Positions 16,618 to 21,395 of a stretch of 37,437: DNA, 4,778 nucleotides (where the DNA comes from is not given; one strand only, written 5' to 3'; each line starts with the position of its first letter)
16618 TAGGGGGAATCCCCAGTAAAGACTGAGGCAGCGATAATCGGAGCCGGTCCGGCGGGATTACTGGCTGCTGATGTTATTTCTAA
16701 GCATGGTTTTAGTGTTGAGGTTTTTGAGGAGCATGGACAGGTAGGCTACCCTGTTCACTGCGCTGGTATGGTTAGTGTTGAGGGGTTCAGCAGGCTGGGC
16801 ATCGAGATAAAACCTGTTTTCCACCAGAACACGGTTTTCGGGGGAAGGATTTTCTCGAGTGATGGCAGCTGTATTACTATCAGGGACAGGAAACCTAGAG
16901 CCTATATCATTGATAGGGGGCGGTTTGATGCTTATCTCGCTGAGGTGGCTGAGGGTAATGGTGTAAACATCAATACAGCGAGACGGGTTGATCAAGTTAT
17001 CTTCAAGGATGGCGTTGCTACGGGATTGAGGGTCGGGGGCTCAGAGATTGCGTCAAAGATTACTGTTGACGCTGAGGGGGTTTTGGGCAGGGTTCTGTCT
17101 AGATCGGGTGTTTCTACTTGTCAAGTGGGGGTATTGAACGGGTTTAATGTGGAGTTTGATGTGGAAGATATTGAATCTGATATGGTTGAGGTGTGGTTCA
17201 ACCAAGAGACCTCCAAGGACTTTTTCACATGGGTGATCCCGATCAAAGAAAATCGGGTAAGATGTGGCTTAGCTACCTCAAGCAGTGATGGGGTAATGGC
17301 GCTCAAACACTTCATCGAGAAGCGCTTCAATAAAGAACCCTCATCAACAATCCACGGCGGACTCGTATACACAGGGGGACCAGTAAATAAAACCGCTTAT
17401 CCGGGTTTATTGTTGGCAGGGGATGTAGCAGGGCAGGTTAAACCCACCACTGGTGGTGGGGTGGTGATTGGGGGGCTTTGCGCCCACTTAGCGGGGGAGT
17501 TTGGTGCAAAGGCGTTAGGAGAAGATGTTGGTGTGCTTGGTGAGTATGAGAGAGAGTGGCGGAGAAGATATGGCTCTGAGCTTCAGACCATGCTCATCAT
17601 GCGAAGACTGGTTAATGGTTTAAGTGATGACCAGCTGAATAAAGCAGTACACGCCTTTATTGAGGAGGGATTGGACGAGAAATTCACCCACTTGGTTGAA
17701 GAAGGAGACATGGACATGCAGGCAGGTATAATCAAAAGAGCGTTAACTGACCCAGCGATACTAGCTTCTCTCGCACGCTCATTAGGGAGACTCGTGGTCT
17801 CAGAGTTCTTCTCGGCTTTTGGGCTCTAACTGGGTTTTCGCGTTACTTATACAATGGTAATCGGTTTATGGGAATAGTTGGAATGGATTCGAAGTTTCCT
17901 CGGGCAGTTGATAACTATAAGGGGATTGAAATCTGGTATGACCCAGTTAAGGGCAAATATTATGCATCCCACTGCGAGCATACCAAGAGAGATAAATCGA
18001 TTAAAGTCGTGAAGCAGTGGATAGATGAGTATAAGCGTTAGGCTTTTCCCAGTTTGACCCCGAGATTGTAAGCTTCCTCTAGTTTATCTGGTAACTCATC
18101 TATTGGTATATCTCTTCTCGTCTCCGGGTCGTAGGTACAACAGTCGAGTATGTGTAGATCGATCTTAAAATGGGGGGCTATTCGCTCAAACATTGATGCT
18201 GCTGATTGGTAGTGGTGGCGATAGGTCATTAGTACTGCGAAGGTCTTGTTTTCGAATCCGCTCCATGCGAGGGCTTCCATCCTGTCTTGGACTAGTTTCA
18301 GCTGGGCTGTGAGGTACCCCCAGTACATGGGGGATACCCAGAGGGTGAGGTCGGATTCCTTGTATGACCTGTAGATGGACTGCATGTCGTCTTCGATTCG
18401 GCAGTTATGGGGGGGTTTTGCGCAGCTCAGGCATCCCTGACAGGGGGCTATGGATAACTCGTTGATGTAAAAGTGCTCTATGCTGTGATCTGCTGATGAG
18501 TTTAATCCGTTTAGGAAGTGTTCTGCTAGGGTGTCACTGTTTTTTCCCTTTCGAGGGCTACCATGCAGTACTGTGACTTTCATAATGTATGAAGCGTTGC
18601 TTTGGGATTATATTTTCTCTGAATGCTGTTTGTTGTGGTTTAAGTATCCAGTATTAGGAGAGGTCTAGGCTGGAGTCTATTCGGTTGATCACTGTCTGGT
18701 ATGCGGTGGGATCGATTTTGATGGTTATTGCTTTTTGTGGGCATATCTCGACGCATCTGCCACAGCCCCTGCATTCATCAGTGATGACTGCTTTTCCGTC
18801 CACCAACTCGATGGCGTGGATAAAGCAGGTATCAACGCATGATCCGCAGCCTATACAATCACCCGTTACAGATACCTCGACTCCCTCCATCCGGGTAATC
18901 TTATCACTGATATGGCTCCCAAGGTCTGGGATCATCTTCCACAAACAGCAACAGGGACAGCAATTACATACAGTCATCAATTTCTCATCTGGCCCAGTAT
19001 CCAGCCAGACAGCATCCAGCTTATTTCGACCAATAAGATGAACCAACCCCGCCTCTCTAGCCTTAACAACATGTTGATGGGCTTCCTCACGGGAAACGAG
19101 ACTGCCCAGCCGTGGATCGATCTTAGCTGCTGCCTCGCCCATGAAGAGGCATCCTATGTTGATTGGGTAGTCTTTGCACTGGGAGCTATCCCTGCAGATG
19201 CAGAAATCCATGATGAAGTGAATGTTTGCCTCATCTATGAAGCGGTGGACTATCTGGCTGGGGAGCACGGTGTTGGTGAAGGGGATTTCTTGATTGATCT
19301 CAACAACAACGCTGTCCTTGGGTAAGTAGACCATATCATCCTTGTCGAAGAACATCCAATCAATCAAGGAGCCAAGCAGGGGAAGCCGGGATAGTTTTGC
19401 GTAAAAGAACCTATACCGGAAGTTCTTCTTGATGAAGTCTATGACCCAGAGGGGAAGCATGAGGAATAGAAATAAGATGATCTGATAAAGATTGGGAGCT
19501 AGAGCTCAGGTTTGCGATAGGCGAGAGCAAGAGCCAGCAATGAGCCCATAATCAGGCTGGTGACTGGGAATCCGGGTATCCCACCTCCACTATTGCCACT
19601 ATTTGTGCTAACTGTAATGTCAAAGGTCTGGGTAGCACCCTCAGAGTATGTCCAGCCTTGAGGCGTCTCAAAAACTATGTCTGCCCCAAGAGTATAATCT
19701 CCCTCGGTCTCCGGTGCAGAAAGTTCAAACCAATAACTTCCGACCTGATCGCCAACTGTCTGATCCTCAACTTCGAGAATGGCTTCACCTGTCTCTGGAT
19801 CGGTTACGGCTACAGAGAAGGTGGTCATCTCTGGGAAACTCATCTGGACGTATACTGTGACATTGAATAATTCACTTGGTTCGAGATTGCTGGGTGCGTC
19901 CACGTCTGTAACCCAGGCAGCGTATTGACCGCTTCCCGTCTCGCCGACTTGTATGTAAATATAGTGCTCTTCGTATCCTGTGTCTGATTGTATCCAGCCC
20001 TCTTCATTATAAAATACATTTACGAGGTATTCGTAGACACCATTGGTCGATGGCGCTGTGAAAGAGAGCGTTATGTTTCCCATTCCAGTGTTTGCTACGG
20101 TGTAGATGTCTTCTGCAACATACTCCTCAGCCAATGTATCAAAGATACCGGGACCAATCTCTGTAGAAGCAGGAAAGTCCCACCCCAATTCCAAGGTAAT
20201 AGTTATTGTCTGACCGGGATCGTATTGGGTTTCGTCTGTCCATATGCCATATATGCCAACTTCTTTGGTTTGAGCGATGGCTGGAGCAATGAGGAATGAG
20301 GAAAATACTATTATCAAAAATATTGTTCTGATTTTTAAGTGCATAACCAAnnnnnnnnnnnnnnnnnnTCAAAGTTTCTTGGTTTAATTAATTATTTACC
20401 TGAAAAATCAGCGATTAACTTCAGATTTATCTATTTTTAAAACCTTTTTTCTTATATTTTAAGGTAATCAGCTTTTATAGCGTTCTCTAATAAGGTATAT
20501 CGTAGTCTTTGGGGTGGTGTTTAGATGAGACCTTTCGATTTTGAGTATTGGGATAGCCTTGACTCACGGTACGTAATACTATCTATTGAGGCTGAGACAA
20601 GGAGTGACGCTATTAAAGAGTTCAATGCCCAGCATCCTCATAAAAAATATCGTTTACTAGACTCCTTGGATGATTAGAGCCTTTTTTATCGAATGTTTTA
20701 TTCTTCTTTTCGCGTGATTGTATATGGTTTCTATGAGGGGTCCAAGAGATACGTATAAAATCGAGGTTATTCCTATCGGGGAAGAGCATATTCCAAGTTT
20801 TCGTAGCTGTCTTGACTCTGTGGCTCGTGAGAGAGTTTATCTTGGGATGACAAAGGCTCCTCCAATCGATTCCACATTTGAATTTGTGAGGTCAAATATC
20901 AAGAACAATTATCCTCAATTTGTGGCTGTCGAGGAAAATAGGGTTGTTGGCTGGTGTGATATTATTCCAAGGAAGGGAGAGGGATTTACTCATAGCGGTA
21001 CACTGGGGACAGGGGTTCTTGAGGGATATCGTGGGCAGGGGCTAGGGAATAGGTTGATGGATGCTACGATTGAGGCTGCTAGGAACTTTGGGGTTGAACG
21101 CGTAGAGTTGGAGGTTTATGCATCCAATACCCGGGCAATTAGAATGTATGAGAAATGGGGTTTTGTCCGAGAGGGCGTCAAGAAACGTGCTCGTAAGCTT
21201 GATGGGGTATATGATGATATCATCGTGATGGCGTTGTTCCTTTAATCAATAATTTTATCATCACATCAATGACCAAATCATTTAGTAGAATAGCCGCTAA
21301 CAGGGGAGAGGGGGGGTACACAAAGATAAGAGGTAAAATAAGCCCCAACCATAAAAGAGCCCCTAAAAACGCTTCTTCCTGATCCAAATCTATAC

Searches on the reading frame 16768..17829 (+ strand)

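Call 43: search_protein_families(library=pfam, proteins=[window:16768-17829:+], max_evalue=0.001)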
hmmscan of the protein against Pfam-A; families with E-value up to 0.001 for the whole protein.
window:16768-17829:+ (353 aa): 1 family
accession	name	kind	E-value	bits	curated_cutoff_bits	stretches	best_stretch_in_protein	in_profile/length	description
PF04820.20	Trp_halogenase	-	8.9e-08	31.8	21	1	44-233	151-341/458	Tryptophan halogenase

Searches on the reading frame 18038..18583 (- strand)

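Call 43: search_protein_families(library=pfam, proteins=[window:18038-18583:-], max_evalue=0.001)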
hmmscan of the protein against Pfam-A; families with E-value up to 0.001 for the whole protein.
window:18038-18583:- (181 aa): 2 families
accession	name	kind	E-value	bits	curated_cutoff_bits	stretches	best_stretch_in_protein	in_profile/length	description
PF03358.20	FMN_red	-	6.1e-21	75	24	1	1-131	1-127/152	NADPH-dependent FMN reductase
PF02525.22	Flavodoxin_2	-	7.5e-09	36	27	1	1-102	1-103/198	Flavodoxin-like fold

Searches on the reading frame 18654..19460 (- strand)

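Call 43: search_protein_families(library=pfam, proteins=[window:18654-19460:-], max_evalue=0.001)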
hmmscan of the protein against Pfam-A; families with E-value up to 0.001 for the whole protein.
window:18654-19460:- (268 aa): 8 families
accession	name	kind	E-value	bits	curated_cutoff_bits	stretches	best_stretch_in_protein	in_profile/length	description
PF00037.32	Fer4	-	1.2e-11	44.3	21.1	2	225-246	3-24/24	4Fe-4S binding domain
PF12838.12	Fer4_7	-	2.6e-10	41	27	2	202-244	2-52/52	4Fe-4S dicluster domain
PF14697.11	Fer4_21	-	4e-08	33.7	35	1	201-246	7-58/59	4Fe-4S dicluster domain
PF13237.11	Fer4_10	-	8.1e-08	32.5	25.5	1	200-241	7-53/53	4Fe-4S dicluster domain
PF25160.1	LdpA_Fe-S-bd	-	3.1e-07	30.5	27.6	1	208-246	9-44/49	LdpA Fe-S cluster-binding domain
PF13187.11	Fer4_9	-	1.6e-06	28.5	27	1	201-245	1-52/52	4Fe-4S dicluster domain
PF13484.11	Fer4_16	-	7.9e-05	23.8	30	1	229-248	1-20/66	4Fe-4S double cluster binding domain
PF12797.12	Fer4_2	-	0.00066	19.9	24.5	1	225-241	5-21/22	4Fe-4S binding domain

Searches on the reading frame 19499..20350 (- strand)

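Call 43: search_protein_families(library=pfam, proteins=[window:19499-20350:-], max_evalue=0.001)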
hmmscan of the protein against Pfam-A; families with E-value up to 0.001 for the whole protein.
window:19499-20350:- (283 aa): 1 family
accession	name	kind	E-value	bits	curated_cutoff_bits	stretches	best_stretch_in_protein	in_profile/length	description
PF18252.6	Cu_bind_CorA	-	0.00051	20.2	27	0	68-116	133-180/184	Copper(I)-binding protein CorA-like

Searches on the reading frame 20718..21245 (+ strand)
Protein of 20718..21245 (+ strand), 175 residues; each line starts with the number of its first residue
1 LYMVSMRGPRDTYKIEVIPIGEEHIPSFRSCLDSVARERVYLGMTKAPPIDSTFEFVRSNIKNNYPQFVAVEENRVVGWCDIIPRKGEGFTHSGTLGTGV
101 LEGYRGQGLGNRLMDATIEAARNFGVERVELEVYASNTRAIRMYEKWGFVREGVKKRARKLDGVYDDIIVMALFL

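Call 43: search_protein_families(library=pfam, proteins=[window:20718-21245:+], max_evalue=0.001)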
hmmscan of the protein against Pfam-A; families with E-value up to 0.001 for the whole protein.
window:20718-21245:+ (175 aa): 7 families
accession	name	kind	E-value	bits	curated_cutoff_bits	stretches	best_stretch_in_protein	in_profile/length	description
PF00583.31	Acetyltransf_1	-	1.7e-19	70.6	20.7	1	60-149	28-116/116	Acetyltransferase (GNAT) family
PF13508.13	Acetyltransf_7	-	1.7e-14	54.4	27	1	68-150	6-83/84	Acetyltransferase (GNAT) domain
PF13673.13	Acetyltransf_10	-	4e-10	40.2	23.6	1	60-156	25-114/128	Acetyltransferase (GNAT) domain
PF13302.13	Acetyltransf_3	-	4.9e-09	37.4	25.4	1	41-150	27-138/138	Acetyltransferase (GNAT) domain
PF08445.16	FR47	-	6.1e-06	26.6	22.1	1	100-151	29-79/86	FR47-like protein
PF13420.13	Acetyltransf_4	-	9e-05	23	24.3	1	69-167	53-152/155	Acetyltransferase (GNAT) domain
PF14542.12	Acetyltransf_CG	-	0.00097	19.7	30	0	98-126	30-58/80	GCN5-related N-acetyl-transferase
